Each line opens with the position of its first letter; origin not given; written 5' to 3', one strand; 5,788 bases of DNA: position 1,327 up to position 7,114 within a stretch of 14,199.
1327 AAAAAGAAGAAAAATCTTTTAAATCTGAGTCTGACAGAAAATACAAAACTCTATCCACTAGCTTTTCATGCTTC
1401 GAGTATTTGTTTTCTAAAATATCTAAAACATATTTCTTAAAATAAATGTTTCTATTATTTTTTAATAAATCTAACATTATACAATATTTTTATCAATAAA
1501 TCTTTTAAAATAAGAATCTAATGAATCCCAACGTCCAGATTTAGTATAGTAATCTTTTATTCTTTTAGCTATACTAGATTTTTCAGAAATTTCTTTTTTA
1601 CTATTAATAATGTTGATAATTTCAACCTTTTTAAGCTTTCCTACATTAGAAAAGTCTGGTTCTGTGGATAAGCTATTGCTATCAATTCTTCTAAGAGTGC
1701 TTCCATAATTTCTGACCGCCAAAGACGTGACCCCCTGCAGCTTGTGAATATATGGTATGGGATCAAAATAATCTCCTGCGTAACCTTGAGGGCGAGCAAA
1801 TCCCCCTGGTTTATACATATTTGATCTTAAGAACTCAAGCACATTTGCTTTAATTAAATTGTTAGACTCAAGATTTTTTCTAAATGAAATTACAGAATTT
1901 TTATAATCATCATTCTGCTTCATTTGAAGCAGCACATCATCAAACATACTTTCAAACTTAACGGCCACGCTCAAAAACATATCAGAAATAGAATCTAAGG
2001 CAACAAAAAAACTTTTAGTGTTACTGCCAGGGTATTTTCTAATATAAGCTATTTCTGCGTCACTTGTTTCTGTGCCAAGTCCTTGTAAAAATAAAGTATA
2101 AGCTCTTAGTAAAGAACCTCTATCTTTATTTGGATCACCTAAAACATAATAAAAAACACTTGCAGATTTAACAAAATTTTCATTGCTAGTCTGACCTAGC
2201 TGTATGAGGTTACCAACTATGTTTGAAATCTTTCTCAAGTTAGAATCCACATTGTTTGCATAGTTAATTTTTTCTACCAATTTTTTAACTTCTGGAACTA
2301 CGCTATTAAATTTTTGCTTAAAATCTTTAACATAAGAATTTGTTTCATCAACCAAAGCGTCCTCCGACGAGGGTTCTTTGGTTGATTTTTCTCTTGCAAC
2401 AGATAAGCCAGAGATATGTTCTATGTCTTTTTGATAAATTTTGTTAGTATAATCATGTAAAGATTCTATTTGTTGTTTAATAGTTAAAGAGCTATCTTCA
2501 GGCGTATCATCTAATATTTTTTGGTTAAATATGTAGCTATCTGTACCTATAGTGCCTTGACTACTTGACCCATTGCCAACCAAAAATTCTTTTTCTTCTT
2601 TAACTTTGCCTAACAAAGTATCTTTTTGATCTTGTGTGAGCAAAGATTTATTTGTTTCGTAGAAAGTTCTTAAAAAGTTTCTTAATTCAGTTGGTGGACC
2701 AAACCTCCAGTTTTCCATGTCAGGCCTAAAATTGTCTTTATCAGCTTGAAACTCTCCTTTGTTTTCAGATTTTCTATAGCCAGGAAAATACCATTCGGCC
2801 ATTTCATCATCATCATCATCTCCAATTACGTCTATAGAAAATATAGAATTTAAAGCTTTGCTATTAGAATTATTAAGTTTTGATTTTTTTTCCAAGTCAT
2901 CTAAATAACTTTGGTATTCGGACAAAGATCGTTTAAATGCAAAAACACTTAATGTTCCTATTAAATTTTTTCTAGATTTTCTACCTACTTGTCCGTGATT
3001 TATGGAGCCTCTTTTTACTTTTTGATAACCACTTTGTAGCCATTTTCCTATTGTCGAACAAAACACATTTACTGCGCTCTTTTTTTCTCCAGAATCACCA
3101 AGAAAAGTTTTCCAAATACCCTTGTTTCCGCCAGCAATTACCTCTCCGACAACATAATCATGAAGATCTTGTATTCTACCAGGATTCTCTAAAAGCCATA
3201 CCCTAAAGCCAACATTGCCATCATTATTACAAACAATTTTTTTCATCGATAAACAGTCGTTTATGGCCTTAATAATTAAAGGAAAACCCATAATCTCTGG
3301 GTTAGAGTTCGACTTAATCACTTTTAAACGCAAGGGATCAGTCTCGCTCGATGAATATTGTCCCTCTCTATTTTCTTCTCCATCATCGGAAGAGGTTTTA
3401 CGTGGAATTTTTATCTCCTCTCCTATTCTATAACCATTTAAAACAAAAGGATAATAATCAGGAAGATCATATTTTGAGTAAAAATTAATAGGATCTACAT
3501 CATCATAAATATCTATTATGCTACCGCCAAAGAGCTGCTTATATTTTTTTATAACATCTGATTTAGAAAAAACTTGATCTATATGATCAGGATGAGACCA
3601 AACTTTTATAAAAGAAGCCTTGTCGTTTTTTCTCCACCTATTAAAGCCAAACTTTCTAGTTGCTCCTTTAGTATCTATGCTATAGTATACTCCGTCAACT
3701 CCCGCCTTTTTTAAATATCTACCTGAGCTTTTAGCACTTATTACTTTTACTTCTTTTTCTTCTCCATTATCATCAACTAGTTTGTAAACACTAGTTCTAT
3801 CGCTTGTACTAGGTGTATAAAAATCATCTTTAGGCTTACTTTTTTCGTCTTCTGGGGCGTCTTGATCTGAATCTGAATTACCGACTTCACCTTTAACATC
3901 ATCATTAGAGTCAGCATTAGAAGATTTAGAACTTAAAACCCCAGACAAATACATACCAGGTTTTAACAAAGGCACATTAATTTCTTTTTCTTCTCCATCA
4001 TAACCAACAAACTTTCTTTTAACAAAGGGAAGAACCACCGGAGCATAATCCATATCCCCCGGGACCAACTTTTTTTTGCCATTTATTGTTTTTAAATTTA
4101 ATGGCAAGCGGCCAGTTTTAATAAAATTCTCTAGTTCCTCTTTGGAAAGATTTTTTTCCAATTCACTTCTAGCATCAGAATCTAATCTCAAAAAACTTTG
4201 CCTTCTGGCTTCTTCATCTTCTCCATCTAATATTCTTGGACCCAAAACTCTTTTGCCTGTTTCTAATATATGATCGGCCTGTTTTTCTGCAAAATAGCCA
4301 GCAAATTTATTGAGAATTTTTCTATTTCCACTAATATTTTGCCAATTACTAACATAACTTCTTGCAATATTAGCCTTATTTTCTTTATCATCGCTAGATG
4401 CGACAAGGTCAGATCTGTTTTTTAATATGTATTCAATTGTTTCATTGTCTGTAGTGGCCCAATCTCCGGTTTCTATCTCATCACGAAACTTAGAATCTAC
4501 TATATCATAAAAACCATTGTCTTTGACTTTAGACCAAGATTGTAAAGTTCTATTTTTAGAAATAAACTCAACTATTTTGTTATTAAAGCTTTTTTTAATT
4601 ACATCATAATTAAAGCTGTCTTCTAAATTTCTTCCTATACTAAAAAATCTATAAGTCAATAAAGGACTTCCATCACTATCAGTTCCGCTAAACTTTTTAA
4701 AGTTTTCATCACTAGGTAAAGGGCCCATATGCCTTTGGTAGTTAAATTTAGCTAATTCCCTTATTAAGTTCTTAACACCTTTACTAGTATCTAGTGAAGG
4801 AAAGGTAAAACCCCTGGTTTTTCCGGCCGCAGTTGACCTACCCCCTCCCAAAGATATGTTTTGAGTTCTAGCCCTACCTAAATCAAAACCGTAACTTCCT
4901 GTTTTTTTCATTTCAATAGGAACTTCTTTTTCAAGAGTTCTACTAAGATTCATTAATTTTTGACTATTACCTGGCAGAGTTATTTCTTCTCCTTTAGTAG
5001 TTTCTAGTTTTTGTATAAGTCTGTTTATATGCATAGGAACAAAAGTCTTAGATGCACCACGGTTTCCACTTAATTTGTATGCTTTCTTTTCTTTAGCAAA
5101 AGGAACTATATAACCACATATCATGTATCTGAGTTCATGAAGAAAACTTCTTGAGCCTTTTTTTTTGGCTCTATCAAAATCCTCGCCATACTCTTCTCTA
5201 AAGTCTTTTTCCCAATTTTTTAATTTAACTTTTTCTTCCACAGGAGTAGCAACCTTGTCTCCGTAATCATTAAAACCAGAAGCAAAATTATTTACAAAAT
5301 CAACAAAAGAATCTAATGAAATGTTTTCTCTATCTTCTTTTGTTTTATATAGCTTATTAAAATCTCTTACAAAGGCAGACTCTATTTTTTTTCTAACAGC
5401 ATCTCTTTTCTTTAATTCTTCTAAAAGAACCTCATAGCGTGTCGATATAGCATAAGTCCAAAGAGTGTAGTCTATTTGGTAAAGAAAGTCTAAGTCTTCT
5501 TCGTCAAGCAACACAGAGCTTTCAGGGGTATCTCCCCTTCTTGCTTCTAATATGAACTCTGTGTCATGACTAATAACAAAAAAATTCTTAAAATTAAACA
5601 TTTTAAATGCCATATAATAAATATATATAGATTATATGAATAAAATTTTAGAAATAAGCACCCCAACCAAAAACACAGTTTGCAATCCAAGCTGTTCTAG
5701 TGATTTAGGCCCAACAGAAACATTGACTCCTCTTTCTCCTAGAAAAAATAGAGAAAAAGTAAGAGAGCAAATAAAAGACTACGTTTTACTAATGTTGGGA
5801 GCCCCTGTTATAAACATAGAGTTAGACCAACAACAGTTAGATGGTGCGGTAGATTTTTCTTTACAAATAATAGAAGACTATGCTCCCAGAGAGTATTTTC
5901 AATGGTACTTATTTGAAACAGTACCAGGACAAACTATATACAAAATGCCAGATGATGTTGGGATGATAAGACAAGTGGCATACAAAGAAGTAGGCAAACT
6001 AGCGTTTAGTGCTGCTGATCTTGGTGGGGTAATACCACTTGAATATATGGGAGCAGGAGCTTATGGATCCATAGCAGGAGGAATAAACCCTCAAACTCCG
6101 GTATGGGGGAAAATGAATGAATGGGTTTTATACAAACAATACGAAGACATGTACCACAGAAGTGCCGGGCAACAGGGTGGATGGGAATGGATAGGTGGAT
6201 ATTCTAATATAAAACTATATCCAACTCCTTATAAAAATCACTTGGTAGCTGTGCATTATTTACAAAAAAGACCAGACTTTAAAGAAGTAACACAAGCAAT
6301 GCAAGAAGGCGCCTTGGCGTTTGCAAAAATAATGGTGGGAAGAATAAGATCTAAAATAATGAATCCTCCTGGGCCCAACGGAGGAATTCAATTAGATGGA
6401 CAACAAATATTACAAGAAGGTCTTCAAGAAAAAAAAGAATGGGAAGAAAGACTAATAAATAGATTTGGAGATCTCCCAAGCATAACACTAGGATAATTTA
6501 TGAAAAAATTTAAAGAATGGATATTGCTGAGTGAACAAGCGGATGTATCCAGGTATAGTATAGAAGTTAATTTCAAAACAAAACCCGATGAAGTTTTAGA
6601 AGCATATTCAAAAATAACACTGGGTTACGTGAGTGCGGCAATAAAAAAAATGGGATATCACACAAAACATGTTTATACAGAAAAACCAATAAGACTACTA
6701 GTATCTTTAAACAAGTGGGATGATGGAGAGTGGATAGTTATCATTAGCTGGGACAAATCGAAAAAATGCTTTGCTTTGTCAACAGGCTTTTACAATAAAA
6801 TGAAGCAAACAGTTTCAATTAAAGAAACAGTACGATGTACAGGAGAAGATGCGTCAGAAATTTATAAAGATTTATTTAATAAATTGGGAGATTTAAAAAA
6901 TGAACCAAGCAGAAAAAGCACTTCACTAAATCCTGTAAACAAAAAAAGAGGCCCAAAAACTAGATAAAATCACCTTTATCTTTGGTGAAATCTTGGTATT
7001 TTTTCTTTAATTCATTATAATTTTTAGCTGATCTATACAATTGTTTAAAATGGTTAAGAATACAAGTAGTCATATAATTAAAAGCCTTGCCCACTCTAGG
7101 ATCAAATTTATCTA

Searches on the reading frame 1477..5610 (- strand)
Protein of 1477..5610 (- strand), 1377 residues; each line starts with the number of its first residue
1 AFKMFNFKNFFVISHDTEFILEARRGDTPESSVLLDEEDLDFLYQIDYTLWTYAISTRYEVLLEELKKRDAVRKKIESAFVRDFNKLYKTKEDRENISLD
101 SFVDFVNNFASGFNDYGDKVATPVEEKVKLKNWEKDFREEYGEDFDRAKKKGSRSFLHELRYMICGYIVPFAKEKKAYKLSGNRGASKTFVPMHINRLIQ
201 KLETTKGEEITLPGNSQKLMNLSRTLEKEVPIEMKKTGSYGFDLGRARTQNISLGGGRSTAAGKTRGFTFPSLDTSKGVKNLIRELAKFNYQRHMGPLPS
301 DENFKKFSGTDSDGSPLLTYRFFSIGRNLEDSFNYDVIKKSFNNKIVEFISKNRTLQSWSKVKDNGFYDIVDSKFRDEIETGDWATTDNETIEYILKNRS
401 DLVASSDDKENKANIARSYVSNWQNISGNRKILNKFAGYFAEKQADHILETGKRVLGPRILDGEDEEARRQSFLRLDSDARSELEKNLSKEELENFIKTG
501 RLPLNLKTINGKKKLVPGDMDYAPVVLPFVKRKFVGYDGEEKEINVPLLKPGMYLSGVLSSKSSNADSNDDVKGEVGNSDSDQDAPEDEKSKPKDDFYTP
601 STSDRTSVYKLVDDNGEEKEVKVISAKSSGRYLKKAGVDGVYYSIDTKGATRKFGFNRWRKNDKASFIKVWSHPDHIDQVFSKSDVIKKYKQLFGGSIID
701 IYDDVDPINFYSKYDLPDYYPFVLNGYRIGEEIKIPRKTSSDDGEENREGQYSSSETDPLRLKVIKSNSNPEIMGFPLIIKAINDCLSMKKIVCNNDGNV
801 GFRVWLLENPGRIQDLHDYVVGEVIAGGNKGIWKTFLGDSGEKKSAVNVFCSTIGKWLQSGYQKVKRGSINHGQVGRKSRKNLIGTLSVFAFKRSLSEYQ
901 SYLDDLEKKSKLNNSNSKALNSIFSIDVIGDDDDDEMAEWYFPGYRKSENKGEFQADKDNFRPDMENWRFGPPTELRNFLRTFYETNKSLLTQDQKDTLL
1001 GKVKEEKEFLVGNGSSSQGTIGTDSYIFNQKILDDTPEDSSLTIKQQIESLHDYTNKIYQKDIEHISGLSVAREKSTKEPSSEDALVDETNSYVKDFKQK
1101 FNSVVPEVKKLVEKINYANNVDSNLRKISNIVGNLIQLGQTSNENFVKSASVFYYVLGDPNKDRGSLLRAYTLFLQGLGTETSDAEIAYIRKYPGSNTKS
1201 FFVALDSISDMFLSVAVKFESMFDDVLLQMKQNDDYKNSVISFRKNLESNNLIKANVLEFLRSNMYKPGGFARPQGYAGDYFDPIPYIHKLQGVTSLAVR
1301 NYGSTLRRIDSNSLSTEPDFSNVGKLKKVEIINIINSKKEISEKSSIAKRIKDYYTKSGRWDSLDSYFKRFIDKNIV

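Call 36: search_protein_families(library=phrogs, proteins=[window:1477-5610:-], max_evalue=0.01)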
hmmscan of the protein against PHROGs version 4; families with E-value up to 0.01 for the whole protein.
window:1477-5610:- (1377 aa): 0 families

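Call 37: search_protein_families(library=pfam, proteins=[window:1477-5610:-], max_evalue=0.01)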
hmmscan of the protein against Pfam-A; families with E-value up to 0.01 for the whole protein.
window:1477-5610:- (1377 aa): 1 family
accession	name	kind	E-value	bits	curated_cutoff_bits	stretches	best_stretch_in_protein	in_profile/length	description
PF03564.21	DUF1759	-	0.002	18.6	25.4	0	57-121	54-117/148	Protein of unknown function (DUF1759)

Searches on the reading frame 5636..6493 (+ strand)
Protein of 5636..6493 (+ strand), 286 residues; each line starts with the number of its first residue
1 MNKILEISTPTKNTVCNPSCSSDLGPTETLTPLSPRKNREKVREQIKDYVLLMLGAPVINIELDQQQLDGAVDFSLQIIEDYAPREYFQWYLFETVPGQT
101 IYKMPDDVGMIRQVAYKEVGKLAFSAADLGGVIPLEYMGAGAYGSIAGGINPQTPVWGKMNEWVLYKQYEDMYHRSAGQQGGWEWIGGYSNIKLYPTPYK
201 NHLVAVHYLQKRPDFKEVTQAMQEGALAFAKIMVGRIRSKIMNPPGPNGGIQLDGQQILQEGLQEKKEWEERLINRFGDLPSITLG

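Call 7: search_protein_families(library=pfam, proteins=[window:5636-6493:+], max_evalue=0.1)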
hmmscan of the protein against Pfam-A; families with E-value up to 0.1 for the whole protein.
window:5636-6493:+ (286 aa): 1 family
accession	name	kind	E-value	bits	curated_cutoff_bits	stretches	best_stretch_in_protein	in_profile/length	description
PF24175.2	SU10_adaptor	-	0.086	13.7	27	0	83-217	37-130/194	SU10 adaptor protein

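Call 8: search_protein_families(library=phrogs, proteins=[window:5636-6493:+], max_evalue=0.1)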
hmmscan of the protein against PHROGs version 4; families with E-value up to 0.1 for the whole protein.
window:5636-6493:+ (286 aa): 1 family
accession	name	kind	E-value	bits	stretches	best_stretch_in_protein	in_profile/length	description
phrog_211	-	connector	6.8e-17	62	1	36-275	720-961/976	head-tail adaptor Ad2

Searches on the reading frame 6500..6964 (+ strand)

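Call 7: search_protein_families(library=pfam, proteins=[window:6500-6964:+], max_evalue=0.1)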
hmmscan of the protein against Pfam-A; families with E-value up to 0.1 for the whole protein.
window:6500-6964:+ (155 aa): 0 families

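Call 8: search_protein_families(library=phrogs, proteins=[window:6500-6964:+], max_evalue=0.1)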
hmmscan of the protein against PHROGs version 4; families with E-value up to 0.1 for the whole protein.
window:6500-6964:+ (155 aa): 1 family
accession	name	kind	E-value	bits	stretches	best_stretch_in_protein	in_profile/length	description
phrog_32432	-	unknown function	0.078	14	0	81-146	28-87/150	-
